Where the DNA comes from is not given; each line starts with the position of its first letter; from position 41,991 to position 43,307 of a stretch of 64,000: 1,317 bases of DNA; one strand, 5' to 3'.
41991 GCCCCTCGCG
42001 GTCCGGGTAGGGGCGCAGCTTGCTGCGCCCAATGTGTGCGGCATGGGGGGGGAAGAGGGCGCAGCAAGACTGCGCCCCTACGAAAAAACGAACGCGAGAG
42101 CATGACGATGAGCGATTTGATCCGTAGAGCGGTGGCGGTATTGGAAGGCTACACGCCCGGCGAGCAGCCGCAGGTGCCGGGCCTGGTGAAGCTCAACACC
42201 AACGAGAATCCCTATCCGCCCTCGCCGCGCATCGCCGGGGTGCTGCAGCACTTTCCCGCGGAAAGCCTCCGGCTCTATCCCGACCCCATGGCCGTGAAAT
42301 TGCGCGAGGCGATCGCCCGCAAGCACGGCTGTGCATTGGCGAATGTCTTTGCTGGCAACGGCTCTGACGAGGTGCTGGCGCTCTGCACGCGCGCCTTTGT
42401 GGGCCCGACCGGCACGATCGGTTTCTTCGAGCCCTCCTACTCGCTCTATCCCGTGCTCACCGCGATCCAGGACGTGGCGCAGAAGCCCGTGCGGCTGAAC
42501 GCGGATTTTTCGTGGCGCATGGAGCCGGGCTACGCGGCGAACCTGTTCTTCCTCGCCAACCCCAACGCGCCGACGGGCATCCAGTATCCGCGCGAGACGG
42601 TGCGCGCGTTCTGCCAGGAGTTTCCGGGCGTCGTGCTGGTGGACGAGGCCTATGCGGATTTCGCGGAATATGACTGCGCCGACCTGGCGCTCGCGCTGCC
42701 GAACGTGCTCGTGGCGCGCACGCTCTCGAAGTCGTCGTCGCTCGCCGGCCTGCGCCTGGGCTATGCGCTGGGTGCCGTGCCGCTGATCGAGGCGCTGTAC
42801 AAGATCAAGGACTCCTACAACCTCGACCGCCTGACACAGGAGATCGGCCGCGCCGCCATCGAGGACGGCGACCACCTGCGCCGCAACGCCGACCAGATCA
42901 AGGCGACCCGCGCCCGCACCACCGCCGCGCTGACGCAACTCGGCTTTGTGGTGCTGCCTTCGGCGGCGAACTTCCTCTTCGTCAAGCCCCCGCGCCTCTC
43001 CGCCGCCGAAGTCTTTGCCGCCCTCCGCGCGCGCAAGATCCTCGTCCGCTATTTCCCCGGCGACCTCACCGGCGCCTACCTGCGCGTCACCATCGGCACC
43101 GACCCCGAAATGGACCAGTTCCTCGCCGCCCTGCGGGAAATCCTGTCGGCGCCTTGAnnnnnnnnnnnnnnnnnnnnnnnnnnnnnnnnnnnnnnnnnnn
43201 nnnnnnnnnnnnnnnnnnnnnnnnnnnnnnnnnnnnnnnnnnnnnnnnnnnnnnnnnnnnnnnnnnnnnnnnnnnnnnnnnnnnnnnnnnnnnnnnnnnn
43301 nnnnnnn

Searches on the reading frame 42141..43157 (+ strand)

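Call 87: search_protein_families(library=pfam, proteins=[window:42141-43157:+], max_evalue=0.01)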
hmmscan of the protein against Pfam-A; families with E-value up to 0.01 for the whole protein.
window:42141-43157:+ (338 aa): 1 family
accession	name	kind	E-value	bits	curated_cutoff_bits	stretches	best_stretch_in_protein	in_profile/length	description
PF00155.27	Aminotran_1_2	-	1e-47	163.6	19.7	1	15-331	3-361/361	Aminotransferase class I and II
